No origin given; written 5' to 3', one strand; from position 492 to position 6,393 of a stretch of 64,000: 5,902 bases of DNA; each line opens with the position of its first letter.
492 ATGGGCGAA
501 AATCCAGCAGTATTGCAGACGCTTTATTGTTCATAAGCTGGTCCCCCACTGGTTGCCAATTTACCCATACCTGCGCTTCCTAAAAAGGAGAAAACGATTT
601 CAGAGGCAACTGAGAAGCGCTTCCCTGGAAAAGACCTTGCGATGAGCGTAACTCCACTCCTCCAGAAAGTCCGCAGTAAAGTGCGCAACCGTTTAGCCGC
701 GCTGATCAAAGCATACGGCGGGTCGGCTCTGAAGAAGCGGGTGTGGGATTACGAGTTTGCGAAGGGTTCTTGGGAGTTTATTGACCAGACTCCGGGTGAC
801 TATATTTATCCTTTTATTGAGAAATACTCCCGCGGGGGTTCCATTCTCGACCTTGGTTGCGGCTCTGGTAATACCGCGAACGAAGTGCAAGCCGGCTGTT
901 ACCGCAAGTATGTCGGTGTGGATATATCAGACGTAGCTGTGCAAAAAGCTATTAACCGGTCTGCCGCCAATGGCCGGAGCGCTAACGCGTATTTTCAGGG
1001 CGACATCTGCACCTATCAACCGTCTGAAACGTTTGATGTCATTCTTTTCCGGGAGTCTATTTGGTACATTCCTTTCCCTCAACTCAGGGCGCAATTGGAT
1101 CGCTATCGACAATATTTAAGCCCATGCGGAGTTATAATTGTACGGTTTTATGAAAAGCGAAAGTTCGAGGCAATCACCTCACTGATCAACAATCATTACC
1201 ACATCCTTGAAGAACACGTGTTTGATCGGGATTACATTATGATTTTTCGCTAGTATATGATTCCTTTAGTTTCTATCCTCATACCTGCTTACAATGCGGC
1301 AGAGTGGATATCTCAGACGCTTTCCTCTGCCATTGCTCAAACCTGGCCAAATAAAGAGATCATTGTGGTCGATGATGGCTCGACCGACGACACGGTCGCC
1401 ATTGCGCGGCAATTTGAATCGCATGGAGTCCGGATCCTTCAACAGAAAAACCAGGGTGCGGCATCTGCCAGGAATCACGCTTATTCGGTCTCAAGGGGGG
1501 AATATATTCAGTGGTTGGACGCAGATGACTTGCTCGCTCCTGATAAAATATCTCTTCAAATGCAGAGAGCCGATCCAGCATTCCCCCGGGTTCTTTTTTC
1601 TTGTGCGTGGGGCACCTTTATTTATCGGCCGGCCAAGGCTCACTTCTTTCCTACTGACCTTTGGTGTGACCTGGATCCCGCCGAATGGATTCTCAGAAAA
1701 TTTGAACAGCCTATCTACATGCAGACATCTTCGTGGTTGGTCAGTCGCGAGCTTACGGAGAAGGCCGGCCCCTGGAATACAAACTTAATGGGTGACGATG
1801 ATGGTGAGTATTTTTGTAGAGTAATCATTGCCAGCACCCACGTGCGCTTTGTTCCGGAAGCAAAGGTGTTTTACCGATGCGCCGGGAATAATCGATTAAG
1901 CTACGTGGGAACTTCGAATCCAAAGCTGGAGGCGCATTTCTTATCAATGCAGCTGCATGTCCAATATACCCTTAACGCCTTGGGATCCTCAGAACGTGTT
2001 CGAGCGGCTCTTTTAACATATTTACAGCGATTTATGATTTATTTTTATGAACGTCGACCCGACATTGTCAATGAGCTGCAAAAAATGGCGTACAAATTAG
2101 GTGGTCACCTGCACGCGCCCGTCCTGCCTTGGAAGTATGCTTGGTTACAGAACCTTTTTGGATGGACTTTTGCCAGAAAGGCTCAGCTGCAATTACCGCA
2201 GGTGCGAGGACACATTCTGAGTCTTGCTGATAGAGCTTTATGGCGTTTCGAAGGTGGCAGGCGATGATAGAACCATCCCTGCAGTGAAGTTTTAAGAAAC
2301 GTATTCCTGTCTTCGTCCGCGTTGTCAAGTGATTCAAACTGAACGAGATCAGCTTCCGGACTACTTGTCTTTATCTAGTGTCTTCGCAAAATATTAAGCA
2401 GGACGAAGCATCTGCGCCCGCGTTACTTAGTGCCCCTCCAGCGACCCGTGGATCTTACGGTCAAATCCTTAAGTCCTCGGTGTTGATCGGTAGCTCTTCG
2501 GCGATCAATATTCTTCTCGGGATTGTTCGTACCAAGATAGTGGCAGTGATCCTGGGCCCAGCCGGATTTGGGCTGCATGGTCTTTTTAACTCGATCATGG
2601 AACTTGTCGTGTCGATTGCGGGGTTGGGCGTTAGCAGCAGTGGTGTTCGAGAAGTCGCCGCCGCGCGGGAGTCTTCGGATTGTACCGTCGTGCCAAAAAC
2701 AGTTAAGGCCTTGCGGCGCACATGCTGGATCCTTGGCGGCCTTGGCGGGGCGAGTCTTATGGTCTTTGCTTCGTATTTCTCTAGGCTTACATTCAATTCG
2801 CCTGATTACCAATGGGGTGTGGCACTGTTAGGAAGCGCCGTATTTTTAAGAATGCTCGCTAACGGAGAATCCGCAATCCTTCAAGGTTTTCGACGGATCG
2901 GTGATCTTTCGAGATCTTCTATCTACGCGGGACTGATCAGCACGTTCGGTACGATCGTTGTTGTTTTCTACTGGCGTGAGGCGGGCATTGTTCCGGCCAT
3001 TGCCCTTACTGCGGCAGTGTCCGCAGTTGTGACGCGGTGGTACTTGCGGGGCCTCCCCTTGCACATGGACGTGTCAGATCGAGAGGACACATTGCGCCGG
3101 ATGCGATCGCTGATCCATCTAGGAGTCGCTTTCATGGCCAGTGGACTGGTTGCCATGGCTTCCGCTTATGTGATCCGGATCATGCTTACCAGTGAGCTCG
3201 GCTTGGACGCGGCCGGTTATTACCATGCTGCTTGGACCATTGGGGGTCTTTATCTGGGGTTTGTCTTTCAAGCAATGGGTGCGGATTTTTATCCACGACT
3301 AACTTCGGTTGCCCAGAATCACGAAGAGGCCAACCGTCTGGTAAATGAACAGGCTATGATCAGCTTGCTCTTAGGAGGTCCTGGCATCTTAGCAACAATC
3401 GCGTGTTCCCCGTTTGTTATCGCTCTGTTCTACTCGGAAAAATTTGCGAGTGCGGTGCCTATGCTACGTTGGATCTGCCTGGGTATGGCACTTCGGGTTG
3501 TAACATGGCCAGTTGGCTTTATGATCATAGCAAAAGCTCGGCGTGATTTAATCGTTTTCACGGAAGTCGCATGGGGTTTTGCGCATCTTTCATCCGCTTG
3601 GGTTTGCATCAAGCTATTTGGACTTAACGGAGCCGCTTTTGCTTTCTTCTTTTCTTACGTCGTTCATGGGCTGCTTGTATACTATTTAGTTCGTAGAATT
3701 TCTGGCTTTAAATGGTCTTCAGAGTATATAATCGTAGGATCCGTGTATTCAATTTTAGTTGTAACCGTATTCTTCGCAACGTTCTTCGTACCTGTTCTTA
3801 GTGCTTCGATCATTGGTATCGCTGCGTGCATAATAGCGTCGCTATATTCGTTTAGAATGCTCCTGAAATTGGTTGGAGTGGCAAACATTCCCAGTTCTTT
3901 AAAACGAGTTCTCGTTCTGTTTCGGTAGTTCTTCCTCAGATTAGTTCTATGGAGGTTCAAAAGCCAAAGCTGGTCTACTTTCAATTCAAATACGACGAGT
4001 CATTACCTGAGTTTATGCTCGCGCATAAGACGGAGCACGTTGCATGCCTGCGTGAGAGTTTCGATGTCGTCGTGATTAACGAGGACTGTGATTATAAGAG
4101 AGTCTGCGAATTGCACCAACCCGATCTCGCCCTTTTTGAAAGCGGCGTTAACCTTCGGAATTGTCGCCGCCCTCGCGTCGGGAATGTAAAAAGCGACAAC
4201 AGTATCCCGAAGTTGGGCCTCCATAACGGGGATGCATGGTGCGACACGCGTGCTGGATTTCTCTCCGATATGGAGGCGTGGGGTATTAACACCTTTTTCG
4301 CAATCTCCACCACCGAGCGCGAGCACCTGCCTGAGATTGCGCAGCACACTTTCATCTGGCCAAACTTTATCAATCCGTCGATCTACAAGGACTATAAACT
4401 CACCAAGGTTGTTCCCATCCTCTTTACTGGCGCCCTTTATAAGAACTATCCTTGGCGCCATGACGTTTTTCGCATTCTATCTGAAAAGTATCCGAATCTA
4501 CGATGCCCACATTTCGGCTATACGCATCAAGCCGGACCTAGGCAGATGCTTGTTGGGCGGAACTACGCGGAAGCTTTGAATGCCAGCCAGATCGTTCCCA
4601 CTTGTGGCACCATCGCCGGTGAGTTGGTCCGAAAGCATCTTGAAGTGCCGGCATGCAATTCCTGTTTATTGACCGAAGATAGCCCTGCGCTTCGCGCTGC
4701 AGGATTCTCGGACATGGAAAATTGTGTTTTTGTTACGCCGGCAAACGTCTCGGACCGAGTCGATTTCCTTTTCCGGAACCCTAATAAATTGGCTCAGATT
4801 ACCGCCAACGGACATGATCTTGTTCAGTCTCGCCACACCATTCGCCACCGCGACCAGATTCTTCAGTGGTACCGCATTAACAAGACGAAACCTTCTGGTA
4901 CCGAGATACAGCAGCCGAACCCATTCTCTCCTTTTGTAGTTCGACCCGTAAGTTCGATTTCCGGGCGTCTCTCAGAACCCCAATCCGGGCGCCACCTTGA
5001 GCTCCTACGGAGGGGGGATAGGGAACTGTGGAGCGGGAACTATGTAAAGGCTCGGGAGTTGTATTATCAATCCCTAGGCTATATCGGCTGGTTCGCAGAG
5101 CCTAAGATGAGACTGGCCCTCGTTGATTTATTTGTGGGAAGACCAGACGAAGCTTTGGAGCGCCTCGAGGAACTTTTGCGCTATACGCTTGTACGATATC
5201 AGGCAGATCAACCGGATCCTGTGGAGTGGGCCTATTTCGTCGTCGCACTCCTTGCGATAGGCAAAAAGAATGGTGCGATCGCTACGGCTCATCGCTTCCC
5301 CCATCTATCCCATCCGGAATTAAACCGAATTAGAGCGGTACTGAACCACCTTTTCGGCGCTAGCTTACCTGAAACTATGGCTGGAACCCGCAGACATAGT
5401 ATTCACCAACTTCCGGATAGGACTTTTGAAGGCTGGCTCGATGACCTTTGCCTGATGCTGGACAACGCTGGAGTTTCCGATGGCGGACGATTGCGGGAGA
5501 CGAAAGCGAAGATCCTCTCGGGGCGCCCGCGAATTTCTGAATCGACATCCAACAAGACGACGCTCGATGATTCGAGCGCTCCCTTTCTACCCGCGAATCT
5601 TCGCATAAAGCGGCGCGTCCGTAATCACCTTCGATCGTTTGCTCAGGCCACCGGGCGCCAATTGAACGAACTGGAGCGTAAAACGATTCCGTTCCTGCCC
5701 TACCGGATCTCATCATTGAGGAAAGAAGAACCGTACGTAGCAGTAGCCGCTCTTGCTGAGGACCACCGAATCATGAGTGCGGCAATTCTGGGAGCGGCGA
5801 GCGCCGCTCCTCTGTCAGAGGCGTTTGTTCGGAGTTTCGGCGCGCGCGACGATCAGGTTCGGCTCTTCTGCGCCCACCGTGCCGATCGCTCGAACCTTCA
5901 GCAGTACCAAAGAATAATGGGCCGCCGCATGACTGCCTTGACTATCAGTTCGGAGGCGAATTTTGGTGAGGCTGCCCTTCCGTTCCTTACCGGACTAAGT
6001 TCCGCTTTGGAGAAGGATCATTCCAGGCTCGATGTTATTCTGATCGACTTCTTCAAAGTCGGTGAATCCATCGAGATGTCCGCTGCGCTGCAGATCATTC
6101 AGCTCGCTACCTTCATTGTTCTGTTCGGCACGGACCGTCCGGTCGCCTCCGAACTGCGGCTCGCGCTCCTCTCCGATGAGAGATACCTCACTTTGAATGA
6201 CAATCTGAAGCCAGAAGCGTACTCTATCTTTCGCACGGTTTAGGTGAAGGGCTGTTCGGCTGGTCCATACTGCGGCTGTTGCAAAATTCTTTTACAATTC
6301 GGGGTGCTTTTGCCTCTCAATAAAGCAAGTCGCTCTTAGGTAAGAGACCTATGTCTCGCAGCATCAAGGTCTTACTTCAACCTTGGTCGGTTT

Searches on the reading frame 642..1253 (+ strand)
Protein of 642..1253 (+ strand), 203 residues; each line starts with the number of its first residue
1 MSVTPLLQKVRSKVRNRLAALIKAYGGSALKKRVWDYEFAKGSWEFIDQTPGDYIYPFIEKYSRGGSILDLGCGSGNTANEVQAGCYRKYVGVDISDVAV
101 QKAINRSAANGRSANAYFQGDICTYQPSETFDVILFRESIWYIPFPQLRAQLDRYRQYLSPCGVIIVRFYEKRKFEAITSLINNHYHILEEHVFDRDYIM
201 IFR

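Call 36: search_protein_families(library=pfam, proteins=[window:642-1253:+], max_evalue=0.00001)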
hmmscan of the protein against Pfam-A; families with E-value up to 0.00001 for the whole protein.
window:642-1253:+ (203 aa): 8 families
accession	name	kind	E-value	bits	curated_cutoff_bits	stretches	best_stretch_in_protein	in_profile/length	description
PF13649.12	Methyltransf_25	-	2.3e-14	54.3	27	1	68-163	1-97/97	Methyltransferase domain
PF13489.12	Methyltransf_23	-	1.4e-13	51.4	27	1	53-192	11-141/164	Methyltransferase domain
PF13847.12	Methyltransf_31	-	1.2e-12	48.2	27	1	65-171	4-113/145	Methyltransferase domain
PF08242.18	Methyltransf_12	-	9.2e-12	46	30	1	69-165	1-98/98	Methyltransferase domain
PF08241.18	Methyltransf_11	-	5.4e-11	43.4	21.2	1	69-167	1-95/95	Methyltransferase domain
PF03291.22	mRNA_G-N7_MeTrfase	-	6e-07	29.3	26.6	1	66-123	63-122/315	mRNA (guanine-N(7))-methyltransferase domain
PF05401.17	NodS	-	2.7e-06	27.8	24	1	65-166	44-143/201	Nodulation protein S (NodS)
PF05175.20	MTS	-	7.9e-06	26.1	23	0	64-135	31-103/170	Methyltransferase small domain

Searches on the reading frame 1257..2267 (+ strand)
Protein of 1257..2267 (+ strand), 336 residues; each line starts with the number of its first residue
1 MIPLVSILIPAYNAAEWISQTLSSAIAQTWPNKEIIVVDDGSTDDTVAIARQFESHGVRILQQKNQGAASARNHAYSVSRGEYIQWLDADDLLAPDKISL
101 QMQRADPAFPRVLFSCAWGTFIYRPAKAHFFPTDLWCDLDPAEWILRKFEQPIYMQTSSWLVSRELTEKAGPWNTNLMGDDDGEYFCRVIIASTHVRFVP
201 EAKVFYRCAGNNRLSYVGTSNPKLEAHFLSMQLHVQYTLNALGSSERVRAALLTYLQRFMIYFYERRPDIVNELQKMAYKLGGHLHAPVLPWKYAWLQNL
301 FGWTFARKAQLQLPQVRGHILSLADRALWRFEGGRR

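Call 36: search_protein_families(library=pfam, proteins=[window:1257-2267:+], max_evalue=0.00001)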
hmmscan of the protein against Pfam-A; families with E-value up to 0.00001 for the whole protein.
window:1257-2267:+ (336 aa): 3 families
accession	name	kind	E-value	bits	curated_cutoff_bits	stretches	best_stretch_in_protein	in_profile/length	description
PF00535.33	Glycos_transf_2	-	1.4e-33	116.6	23.3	1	6-106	1-104/168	Glycosyl transferase family 2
PF13641.12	Glyco_tranf_2_3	-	3.4e-13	50.6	27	1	5-202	3-207/230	Glycosyltransferase like family 2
PF10111.15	Glyco_tranf_2_2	-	1.2e-12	48.3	27.3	1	6-207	1-216/276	Glycosyltransferase like family 2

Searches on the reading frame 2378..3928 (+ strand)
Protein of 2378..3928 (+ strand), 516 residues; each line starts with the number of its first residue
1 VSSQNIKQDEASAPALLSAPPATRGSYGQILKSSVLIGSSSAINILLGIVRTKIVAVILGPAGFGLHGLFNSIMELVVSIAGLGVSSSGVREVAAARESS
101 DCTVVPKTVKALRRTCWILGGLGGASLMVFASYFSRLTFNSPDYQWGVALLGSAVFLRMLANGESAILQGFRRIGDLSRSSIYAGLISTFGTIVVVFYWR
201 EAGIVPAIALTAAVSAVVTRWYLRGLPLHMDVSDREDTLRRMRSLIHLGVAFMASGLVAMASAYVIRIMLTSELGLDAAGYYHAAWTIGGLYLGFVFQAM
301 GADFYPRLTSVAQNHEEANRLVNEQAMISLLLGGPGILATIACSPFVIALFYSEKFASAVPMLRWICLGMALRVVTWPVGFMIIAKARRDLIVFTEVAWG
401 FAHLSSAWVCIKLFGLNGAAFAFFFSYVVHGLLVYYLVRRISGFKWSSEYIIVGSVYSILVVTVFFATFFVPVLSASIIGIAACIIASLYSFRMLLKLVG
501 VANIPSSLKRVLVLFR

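Call 36: search_protein_families(library=pfam, proteins=[window:2378-3928:+], max_evalue=0.00001)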
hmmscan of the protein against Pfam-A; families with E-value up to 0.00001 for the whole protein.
window:2378-3928:+ (516 aa): 2 families
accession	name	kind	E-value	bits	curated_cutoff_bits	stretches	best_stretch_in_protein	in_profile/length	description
PF01943.22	Polysacc_synt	-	5.2e-19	69.2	28.2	1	31-309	2-271/274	Polysaccharide biosynthesis protein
PF13440.11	Polysacc_synt_3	-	2.8e-13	50.2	23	1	54-361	1-293/293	Polysaccharide biosynthesis protein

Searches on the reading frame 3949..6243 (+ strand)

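Call 10: search_protein_families(library=pfam, proteins=[window:3949-6243:+])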
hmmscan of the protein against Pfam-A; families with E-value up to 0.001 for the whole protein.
window:3949-6243:+ (764 aa): 1 family
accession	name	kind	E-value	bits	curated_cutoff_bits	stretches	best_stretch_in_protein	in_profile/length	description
PF13524.12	Glyco_trans_1_2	-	7.8e-12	45.8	25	1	177-301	20-138/144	Glycosyl transferase-like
